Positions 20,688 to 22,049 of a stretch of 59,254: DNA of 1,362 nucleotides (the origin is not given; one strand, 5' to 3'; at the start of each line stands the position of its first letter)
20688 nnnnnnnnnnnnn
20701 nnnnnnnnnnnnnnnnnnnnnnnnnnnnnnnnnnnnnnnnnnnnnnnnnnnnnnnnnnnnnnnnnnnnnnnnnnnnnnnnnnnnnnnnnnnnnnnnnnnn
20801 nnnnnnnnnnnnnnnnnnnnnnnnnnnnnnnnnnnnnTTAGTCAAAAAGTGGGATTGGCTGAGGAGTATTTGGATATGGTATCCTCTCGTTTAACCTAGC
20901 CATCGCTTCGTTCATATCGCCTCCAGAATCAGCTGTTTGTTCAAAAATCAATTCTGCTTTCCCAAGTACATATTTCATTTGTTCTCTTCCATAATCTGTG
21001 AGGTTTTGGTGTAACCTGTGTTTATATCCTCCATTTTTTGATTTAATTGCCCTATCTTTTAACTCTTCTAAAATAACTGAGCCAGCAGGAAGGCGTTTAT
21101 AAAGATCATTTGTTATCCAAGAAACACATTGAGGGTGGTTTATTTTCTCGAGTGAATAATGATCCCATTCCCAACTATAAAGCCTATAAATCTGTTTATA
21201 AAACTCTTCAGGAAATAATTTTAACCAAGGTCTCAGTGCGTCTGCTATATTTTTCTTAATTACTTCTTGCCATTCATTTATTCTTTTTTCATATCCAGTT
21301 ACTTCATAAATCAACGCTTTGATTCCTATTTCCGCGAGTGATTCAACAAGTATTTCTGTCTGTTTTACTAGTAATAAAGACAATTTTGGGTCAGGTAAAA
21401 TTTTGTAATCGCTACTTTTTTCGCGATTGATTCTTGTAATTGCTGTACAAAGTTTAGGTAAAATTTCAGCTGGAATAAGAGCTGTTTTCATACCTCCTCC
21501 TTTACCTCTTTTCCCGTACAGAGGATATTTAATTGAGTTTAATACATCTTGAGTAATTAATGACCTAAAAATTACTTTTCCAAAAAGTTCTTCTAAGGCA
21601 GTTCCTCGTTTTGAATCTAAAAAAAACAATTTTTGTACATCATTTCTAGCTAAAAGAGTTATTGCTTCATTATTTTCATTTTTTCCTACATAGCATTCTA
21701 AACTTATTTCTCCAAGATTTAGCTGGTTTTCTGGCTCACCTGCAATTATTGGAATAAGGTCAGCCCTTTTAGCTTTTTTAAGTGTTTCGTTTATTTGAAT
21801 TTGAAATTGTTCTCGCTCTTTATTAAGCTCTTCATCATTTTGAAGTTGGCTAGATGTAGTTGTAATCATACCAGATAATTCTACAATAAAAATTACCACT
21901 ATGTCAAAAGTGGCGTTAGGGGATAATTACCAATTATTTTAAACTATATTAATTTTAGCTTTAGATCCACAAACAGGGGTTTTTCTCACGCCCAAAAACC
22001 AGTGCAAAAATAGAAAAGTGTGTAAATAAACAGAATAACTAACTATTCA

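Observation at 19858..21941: IS1595-type element with a P63C passenger gene, inserted exactly on the stop codon of a paralogous P63C gene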

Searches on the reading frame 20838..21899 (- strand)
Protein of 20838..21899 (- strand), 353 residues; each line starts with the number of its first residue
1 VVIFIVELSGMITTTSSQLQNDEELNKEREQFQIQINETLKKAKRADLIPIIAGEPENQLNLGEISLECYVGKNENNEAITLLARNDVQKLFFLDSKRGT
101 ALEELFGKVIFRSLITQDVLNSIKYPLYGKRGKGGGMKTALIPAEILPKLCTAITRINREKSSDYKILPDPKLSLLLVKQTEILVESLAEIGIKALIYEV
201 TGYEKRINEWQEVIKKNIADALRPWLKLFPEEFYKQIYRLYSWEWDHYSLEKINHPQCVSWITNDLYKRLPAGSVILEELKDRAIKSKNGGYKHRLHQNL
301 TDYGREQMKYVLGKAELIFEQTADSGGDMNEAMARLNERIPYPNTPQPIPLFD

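Call 3: search_protein_families(library=pfam, proteins=[window:20838-21899:-], max_evalue=0.01)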
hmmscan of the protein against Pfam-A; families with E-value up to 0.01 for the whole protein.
window:20838-21899:- (353 aa): 1 family
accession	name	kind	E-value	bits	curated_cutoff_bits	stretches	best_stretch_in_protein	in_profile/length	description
PF10546.14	P63C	-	9.4e-17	61.9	26.1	1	214-305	2-90/93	P63C domain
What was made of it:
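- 20838..21869 (-): Cargo P63C gene (343 aa from the ATG at 21869; the open frame runs up to a GTG at 21899). It is convergent with the transposase gene, and the two stop codons overlap by 2 nt. PF10546 E 9.4e-17 (call 3).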

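Call 15: find_homologous_proteins(query=window:20838-21899:-, max_evalue=0.00001)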
Query window:20838-21899:- (353 aa): 4 proteins with E <= 0.00001 among 2976 candidates.
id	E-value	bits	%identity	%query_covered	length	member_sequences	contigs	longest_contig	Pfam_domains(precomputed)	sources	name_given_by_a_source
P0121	6.8e-233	790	100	100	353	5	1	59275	PF10546.15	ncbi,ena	-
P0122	2.1e-82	295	52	76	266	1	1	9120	PF10546.15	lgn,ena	-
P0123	3.9e-17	81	39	45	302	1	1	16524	PF10546.15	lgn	-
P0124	3.9e-17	80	39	45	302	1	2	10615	PF10546.15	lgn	-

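Call 17: find_encoding_contigs(protein=P0121, flank=5000, max_places=10)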
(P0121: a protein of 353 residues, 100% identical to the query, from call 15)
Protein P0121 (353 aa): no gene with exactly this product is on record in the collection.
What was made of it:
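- Tried and rejected: The exact passenger protein could not be located by look-up (call 17).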

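Call 25: find_encoding_contigs(protein=P0122, flank=6000, max_places=4)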
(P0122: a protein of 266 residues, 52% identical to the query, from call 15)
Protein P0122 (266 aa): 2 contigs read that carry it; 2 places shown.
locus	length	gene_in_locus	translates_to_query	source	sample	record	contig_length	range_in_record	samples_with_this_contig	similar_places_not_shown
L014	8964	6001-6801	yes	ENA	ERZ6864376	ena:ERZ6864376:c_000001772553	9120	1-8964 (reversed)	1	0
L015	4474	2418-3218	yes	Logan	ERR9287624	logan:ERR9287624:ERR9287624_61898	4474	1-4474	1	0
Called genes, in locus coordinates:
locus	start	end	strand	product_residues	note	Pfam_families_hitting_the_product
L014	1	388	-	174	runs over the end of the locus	-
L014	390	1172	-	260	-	-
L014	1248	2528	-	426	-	-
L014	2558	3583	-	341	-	-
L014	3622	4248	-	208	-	-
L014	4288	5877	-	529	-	PF03237:Terminase_6N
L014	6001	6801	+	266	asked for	PF10546:P63C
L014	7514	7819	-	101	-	-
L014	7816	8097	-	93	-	-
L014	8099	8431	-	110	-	-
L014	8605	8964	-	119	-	?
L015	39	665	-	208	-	-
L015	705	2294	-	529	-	PF03237:Terminase_6N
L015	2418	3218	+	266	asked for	PF10546:P63C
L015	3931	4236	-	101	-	-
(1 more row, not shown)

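Call 30: search_protein_families(library=phrogs, proteins=[window:20838-21899:-], max_evalue=0.001)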
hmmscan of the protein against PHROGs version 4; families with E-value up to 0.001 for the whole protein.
window:20838-21899:- (353 aa): 1 family
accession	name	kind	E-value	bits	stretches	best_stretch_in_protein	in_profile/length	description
phrog_2384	-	unknown function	1.1e-45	157.5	1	40-319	34-305/338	-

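Call 31: search_protein_families(library=padloc, proteins=[window:20838-21899:-], max_evalue=0.01)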
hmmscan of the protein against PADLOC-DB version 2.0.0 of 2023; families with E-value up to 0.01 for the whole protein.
window:20838-21899:- (353 aa): 0 families

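Call 32: search_protein_families(library=ncbifam, proteins=[window:20838-21899:-], max_evalue=0.01)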
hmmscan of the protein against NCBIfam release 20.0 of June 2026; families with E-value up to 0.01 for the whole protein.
window:20838-21899:- (353 aa): 0 families

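Call 35: find_homologous_proteins(query=A1, max_evalue=1e-10)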
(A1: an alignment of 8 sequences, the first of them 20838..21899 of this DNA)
Query A1 (8 sequences) (353 aa, profile of the alignment): 371 proteins with E <= 1e-10 among 8000 candidates; the best 120 are listed.
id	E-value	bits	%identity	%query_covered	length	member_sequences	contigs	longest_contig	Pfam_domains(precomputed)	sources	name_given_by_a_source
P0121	3.0e-134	465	100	100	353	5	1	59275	PF10546.15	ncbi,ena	-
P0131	1.5e-132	460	27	86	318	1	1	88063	PF10546.15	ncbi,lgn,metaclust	metaclust:status=active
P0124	2.2e-125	436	39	45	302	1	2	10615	PF10546.15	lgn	-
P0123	8.7e-125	434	39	45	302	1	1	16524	PF10546.15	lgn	-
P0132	1.7e-118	414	38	45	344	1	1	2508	PF10546.15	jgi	jgi:hypothetical protein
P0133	1.0e-107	378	32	78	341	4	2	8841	PF10546.15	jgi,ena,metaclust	metaclust:\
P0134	2.0e-104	367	33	82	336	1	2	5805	PF10546.15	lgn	-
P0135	1.2e-103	365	35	61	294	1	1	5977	PF10546.15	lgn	-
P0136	1.5e-103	365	34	83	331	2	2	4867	PF10546.15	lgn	-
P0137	1.8e-103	364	34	58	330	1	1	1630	PF10546.15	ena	-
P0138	1.9e-103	364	39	47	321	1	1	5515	PF10546.15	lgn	-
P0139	1.2e-101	358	33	59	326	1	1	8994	PF10546.15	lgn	-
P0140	2.4e-100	354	30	81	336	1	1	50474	PF10546.15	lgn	-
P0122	3.4e-99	350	52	76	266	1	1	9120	PF10546.15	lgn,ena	-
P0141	3.5e-99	350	34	62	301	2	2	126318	PF10546.15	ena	-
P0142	4.9e-98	346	38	45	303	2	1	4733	PF10546.15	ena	-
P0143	6.8e-98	346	36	45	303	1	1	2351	PF10546.15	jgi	-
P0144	2.5e-97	344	35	67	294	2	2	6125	PF10546.15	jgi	jgi:hypothetical protein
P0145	9.3e-97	342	32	79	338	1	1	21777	PF10546.15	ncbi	-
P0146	1.5e-96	342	35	54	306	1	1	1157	PF10546.15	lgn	-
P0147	6.1e-96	340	38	47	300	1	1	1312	PF10546.15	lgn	-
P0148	7.2e-96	339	36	45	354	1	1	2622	PF10546.15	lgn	-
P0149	1.0e-95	339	32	76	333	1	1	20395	PF10546.15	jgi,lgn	jgi:hypothetical protein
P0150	2.5e-95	338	36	47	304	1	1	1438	PF10546.15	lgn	-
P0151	1.6e-94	335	35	53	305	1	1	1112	PF10546.15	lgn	-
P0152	6.6e-94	333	37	45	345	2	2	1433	PF10546.15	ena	-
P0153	7.7e-94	333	30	76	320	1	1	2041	PF10546.15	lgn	-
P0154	3.3e-93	331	29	73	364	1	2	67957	PF10546.15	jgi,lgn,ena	-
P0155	3.6e-92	327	31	69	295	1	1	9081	PF10546.15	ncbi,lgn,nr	ncbi:MAG: P63C domain-containing protein [Candidatus Gastranaerophilales bacterium]|nr:P63C domain-c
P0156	3.9e-92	327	36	57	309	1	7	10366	PF10546.15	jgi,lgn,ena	jgi:hypothetical protein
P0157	7.7e-92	326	29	83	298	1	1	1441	PF10546.15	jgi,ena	-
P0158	2.2e-91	325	33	71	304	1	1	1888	PF10546.15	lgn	-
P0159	7.7e-91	323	38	47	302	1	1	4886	PF10546.15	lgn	-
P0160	2.2e-90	321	31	83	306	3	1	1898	PF10546.15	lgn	-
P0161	7.4e-90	320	31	72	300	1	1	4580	PF10546.15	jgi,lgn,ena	-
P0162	5.0e-89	317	32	72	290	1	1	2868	PF10546.15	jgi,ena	-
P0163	5.2e-89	317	42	56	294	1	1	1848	PF10546.15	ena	-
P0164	2.0e-88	315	37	54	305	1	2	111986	PF10546.15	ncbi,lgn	-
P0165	2.4e-88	315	42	34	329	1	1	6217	PF10546.15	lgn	-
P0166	2.4e-88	315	31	70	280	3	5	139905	PF10546.15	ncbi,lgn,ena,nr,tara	ncbi:MAG: hypothetical protein CME62_15045 [Halobacteriovoraceae bacterium]|nr:hypothetical protein 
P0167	2.8e-88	314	33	53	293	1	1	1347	PF10546.15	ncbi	-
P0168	4.3e-88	314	38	45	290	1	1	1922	PF10546.15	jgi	jgi:hypothetical protein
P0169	6.0e-88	313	36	48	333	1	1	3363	PF10546.15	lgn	-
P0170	6.2e-88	313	39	45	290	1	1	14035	PF10546.15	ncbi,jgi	jgi:hypothetical protein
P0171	1.1e-87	312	37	45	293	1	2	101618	PF10546.15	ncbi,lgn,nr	ncbi:MAG: P63C domain-containing protein [Caedimonas sp.]|nr:P63C domain-containing protein [Caedimo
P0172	2.6e-87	311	37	48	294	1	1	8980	PF10546.15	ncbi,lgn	-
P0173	2.8e-87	311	32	42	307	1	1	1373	PF10546.15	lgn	-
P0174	3.3e-87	311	38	56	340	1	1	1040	PF10546.15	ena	-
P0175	3.5e-87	311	30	69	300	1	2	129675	PF10546.15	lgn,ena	-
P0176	4.4e-87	310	38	45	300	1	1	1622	PF10546.15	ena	-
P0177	4.9e-87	310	30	61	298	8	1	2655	PF10546.15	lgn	-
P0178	6.8e-87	310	33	54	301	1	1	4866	PF10546.15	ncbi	-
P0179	7.2e-87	310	37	54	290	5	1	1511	PF10546.15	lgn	-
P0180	1.6e-86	309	38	45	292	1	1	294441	PF10546.15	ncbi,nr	ncbi:MAG: P63C domain-containing protein [Candidatus Riflebacteria bacterium]|nr:P63C domain-contain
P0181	2.8e-86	308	35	45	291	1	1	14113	PF10546.15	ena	-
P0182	3.1e-86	308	31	65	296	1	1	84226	PF10546.15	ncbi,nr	ncbi:P63C domain-containing protein [bacterium]|nr:P63C domain-containing protein [bacterium]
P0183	4.0e-86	307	33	54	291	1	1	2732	PF10546.15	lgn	-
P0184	5.8e-86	307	34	53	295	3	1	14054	PF10546.15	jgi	jgi:hypothetical protein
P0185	6.1e-86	307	38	47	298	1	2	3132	PF10546.15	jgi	-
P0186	6.6e-86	307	35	39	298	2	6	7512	PF10546.15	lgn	-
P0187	1.1e-85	306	41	35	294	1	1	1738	PF10546.15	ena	-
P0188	1.5e-85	305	34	45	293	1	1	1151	PF10546.15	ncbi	-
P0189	1.8e-85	305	29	74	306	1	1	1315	PF10546.15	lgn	-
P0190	2.0e-85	305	35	45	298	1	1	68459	PF10546.15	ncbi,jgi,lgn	-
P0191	2.0e-85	305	30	82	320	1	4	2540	PF10546.15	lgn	-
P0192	2.0e-85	305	33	47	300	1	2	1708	PF10546.15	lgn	-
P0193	2.3e-85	305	34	61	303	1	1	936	PF10546.15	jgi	jgi:hypothetical protein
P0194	3.2e-85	304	28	84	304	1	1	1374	PF10546.15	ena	-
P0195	5.3e-85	304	31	70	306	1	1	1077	PF10546.15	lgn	-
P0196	5.6e-85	304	37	45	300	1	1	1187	PF10546.15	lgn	-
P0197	6.7e-85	303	37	45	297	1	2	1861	PF10546.15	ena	-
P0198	7.6e-85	303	30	72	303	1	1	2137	PF10546.15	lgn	-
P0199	1.0e-84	303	26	80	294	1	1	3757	PF10546.15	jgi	-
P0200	1.5e-84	302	32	47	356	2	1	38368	PF10546.15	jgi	-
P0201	1.7e-84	302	30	72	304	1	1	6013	PF10546.15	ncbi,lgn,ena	-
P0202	1.8e-84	302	40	46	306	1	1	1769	PF10546.15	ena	-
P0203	4.1e-84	301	32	61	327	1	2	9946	PF10546.15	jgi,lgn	-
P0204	4.2e-84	301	40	45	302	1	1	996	PF10546.15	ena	-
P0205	5.5e-84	300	39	45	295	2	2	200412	PF10546.15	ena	-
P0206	7.0e-84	300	33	66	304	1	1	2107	PF10546.15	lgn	-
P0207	8.8e-84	300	33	52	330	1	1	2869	PF10546.15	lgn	-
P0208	9.7e-84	299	35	51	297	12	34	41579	PF10546.15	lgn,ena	-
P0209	1.1e-83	299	34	48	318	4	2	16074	PF10546.15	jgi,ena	-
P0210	1.2e-83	299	34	52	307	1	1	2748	PF10546.15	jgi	jgi:hypothetical protein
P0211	1.4e-83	299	31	54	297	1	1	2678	PF10546.15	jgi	jgi:hypothetical protein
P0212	1.8e-83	299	40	37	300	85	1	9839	PF10546.15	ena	-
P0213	2.1e-83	298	33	67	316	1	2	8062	PF10546.15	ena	-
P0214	2.2e-83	298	37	48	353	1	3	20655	PF10546.15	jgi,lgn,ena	jgi:hypothetical protein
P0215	2.9e-83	298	42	46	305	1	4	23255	PF10546.15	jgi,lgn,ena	jgi:hypothetical protein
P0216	6.0e-83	297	36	54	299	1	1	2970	PF10546.15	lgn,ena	-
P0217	1.3e-82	296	34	62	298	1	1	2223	PF10546.15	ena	-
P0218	1.3e-82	296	30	74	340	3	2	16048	PF10546.15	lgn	-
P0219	1.6e-82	295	32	67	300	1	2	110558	PF10546.15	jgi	jgi:P63C domain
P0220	1.7e-82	295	35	49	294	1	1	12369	PF10546.15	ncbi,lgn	-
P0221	2.7e-82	295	33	53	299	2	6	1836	PF10546.15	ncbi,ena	-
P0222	3.4e-82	294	32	54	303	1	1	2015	PF10546.15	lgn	-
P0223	5.2e-82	294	38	45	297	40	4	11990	PF10546.15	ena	-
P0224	5.3e-82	294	33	54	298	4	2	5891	PF10546.15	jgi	jgi:P63C domain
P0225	5.9e-82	294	31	71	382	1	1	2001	PF10546.15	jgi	jgi:P63C domain-containing protein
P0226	1.1e-81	293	39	45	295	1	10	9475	PF10546.15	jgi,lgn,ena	-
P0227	1.1e-81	293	35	53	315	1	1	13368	PF10546.15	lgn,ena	-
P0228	1.1e-81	293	32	51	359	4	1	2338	PF10546.15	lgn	-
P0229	1.4e-81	292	32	55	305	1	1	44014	PF10546.15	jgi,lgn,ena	-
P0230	1.5e-81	292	42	35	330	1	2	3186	PF10546.15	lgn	-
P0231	1.7e-81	292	36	39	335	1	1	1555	PF10546.15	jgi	-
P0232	2.1e-81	292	36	45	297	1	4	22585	PF10546.15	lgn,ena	-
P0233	5.3e-81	290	34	54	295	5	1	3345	PF10546.15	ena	-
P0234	6.2e-81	290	33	59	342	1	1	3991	PF10546.15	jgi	jgi:hypothetical protein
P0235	6.3e-81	290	32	58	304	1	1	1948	PF10546.15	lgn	-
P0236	6.6e-81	290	28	69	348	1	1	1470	PF10546.15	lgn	-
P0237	6.9e-81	290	34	52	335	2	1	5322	PF10546.15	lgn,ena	-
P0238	7.2e-81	290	29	69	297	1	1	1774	PF10546.15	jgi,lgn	-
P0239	8.7e-81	290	29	69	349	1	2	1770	PF10546.15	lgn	-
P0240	1.2e-80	289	28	81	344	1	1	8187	PF10546.15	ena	-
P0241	1.3e-80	289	31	69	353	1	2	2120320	PF10546.15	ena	-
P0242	1.3e-80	289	34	47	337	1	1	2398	PF10546.15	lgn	-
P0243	1.3e-80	289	27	80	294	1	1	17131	PF10546.15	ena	-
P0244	1.4e-80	289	34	47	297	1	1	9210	PF10546.15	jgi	jgi:hypothetical protein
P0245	1.7e-80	289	28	88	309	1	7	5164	PF10546.15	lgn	-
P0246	2.4e-80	288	34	51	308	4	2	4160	PF10546.15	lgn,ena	-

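Call 38: search_solved_structures(query=A2, max_evalue=1)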
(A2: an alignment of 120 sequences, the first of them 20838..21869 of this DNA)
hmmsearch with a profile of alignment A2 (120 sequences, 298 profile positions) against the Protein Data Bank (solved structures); distinct sequences matched with E-value up to 1: 4.
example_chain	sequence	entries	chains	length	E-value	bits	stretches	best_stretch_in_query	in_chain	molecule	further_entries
1pp8_U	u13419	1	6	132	0.24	13.6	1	215-258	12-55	39 kDa initiator binding protein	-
1pp7_U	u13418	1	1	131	0.24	13.6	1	215-258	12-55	39 kDa initiator binding protein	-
8ua7_B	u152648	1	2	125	0.41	12.9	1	230-280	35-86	Histone H4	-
6m8v_A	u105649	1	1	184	0.78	12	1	90-124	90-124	Flavin prenyltransferase UbiX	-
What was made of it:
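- Tried and rejected: A profile search of PDB sequences gave nothing better than E 0.24 (call 38).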

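Call 48: predict_structure(alignment_id=A2)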
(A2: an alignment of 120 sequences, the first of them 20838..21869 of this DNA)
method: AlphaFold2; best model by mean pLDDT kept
length: 343 residues; sequences in the alignment: 120
mean_pLDDT: 86.5   pTM: 0.64
mean pLDDT of the five models: 86.5, 81.5, 80.8, 80.2, 78.9
residues with pLDDT >= 90: 171; 70-90: 146; 50-70: 25; < 50: 1
segments of 3 or more residues with pLDDT < 50: none
pLDDT, mean of each block of 10 residues (from residue 1): 71 95 92 78 87 88 92 96 93 94 94 91 81 95 94 82 90 84 84 73 74 69 94 83 74 91 78 85 81 85 96 97 96 85 73
secondary structure, 60 per line:
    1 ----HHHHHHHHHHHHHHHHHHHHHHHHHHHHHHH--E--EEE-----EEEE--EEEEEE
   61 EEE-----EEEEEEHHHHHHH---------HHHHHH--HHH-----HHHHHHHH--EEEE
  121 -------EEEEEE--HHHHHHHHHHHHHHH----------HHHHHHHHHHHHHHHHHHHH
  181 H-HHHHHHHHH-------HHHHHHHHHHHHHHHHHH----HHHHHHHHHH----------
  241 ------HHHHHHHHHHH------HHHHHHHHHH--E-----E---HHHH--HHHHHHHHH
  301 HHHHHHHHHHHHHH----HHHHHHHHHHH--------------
elements in order: H5-35 E41-43 E49-52 E55-63 E69-74 H75-81 H91-96 H107-114 E117-120 E128-133 H136-150 H161-181 H183-191 H199-216 H221-230 H247-257 H264-273 H286-289 H292-314 H319-329

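Call 53: fold_search(model_id=the predicted structure, library=pdb)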
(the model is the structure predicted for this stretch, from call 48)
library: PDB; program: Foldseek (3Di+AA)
matches with E <= 10: 394; with E <= 0.001: 0
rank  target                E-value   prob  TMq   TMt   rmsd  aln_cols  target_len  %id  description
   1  4hpm_A                3.1e-01  0.35  0.14  0.33  14.6       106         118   18  PCGF1 Ub fold (RAWUL)/BCORL1 PUFD Complex (released 2013-05-01)
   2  2x9e                  3.6e-01  0.12  0.16  0.20  15.1       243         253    9  HUMAN MPS1 IN COMPLEX WITH NMS-P715 (released 2010-12-29)
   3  4otp                  4.2e-01  0.05  0.11  0.14  18.4       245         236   13  Crystal structure of the catalytic domain of the human RioK1 atypical protein kinase in complex with ADP/Mg2+ (released 2014-07-02)
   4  6zxg_z                7.5e-01  0.12  0.16  0.16  16.3       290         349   10  Cryo-EM structure of a late human pre-40S ribosomal subunit - State H1 (released 2020-12-02)
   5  3fzt                  7.5e-01  0.05  0.15  0.18  16.6       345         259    8  Crystal structure of PYK2 complexed with PF-4618433 (released 2009-03-31)
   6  4hpm_C                7.9e-01  0.20  0.14  0.36  14.7       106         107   17  PCGF1 Ub fold (RAWUL)/BCORL1 PUFD Complex (released 2013-05-01)
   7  3no1_B                9.7e-01  0.06  0.11  0.11  10.7       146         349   10  Crystal Structure of Mandelate racemase/muconate lactonizing enzyme from a Marine actinobacterium in complex with magn (released 2010-07-07)
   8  4f9a_A                1.0e+00  0.04  0.15  0.16  17.5       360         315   11  Human CDC7 kinase in complex with DBF4 and nucleotide (released 2012-10-31)
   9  4f9b_A                1.1e+00  0.05  0.16  0.17  16.4       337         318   10  Human CDC7 kinase in complex with DBF4 and PHA767491 (released 2012-10-31)
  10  4mh7_B                1.2e+00  0.08  0.16  0.19  16.4       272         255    9  Crystal structure of the catalytic domain of the proto-oncogene tyrosine-protein kinase MER in complex with inhibitor  (released 2014-05-21)
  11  6cpy_B                1.2e+00  0.08  0.15  0.18  14.1       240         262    9  Structure of apo GRMZM2G135359 pseudokinase (released 2018-04-04)
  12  7axg                  1.3e+00  0.06  0.11  0.14  18.2       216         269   13  Crystal structure of the hPXR-LBD in complex with tributyltin (released 2021-01-13)
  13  8fkg_A                1.3e+00  0.06  0.12  0.14  20.1       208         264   12  Crystal structure of PPARgamma ligand-binding domain in complex with N-CoR peptide and inverse agonist SR33486 (released 2024-04-17)
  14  4c4g                  1.3e+00  0.07  0.15  0.19  15.7       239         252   10  Structure-based design of orally bioavailable pyrrolopyridine inhibitors of the mitotic kinase MPS1 (released 2013-12-04)
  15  9krz_A                1.4e+00  0.04  0.16  0.19  17.6       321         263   12  Crystal structure Of MerTK kinase domain in complex with compound 11 (released 2025-10-08)
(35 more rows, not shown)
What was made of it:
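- Tried and rejected: A fold search of the PDB gave nothing better than E 0.3, with TM-scores of at most 0.17 normalised to the query (call 53).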

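Call 57: fold_search(model_id=the predicted structure, library=viral)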
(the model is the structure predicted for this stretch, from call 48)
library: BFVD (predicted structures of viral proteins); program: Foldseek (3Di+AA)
matches with E <= 10: 232; with E <= 0.001: 2
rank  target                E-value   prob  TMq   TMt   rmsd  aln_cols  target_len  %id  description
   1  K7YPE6                3.8e-07  1.00  0.29  0.30  15.9       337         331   16  (no name in the UniProt tables at hand)
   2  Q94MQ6                2.2e-06  1.00  0.24  0.34  19.5       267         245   19  p63 [Myxococcus phage Mx8]
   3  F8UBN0                8.6e-03  0.94  0.21  0.30  17.1       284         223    9  (no name in the UniProt tables at hand)
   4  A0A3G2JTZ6            1.1e-02  0.98  0.23  0.27  12.2       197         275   14  Bro [Spodoptera exigua multiple nucleopolyhedrovirus]
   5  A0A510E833            1.8e-02  0.82  0.22  0.33  34.3       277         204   13  (no name in the UniProt tables at hand)
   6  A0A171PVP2            2.3e-02  0.89  0.21  0.37   9.1       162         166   16  Bro21 [Heliothis virescens ascovirus 3f]
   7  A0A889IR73            2.3e-02  0.82  0.18  0.35  11.7       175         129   11  (no name in the UniProt tables at hand)
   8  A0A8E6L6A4            4.8e-02  0.35  0.18  0.24  23.4       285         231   12  (no name in the UniProt tables at hand)
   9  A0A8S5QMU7            7.3e-02  0.21  0.17  0.16  43.2       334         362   13  Bro-N domain-containing protein [Siphoviridae sp. ctJ3t72]
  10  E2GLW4                9.5e-02  0.41  0.17  0.30   9.9       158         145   13  AB1gp26 [Acinetobacter phage AB1]
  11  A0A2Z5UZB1            1.0e-01  0.35  0.23  0.30  13.9       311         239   10  Bro2 [Heliothis virescens ascovirus 3j]
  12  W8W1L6                1.0e-01  0.35  0.16  0.15  10.9       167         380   12  Uncharacterized protein [Invertebrate iridovirus 25]
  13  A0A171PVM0            1.2e-01  0.20  0.16  0.21  21.6       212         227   14  Bro16 [Heliothis virescens ascovirus 3f]
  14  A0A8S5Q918            1.2e-01  0.85  0.24  0.49   6.4       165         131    8  Antirepressor protein ant N-terminal domain-containing protein [Siphoviridae sp. ctjOC2]
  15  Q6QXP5                1.4e-01  0.25  0.15  0.25  23.7       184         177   16  ORF62 [Agrotis segetum granulosis virus]
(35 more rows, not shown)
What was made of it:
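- Closest known: Solo P63C proteins of phages. Same: Both window proteins have the same full-length architecture of about 300-350 aa. The passenger model has an N-terminal beta-rich domain followed by a helical P63C region (calls 30, 35, 48, 57).
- P63C type: the fold matches Myxococcus phage Mx8 p63 (E 2e-6), and weakly Bro, Bro-N and antirepressor N-terminal proteins (call 57).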

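Call 61: find_related_loci(query=A2, collection=viral_contigs, flank=4000)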
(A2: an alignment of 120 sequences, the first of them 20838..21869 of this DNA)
Query A2 (343 aa) in viral_contigs; peptide patterns used: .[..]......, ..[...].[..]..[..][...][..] (x = any residue, [..] = any of these).
600 stretches matched a pattern (row limit reached: there are more); 551 encode a relative of the query (tblastn E <= 1e-3); the best 80 are kept; 80 distinct loci.
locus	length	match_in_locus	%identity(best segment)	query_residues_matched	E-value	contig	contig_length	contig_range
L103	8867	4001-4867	29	37-331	1e-29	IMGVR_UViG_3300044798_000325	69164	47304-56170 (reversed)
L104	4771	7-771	31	37-299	3e-29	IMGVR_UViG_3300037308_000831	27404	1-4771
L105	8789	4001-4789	30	44-315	3e-29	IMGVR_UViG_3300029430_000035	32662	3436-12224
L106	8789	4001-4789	30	44-315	4e-29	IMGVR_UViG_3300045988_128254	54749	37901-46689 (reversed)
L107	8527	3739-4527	30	44-315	6e-29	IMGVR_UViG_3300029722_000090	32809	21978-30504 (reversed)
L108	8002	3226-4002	29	44-310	5e-29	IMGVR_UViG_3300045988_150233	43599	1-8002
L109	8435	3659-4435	29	44-310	5e-29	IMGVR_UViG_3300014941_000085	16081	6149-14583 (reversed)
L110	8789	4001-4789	30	44-315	6e-29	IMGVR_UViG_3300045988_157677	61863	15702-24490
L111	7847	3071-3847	29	44-310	5e-29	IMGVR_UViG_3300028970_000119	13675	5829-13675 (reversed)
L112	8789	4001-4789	30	44-315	4e-29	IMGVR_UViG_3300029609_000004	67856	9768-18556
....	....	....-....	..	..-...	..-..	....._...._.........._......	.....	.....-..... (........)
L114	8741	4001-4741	31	33-292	9e-29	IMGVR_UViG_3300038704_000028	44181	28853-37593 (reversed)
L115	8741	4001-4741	32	35-291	1e-28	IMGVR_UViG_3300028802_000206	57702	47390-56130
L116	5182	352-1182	29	44-329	1e-28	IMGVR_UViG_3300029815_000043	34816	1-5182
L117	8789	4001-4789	30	44-315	2e-28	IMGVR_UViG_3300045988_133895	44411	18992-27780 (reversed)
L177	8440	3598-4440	28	41-337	6e-24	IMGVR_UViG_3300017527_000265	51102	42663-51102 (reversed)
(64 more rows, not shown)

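Call 78: find_related_loci(query=L177:2702-3601:+, collection=viral_contigs, flank=4000)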
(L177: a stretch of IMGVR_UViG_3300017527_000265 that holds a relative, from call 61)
Query L177:2702-3601:+ (299 aa) in viral_contigs; peptide patterns used: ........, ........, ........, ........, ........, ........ (x = any residue, [..] = any of these).
13 stretches matched a pattern; 1 encode a relative of the query (tblastn E <= 1e-3); 1 distinct loci.
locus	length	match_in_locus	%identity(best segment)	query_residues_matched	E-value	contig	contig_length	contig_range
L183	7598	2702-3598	100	1-299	0e+0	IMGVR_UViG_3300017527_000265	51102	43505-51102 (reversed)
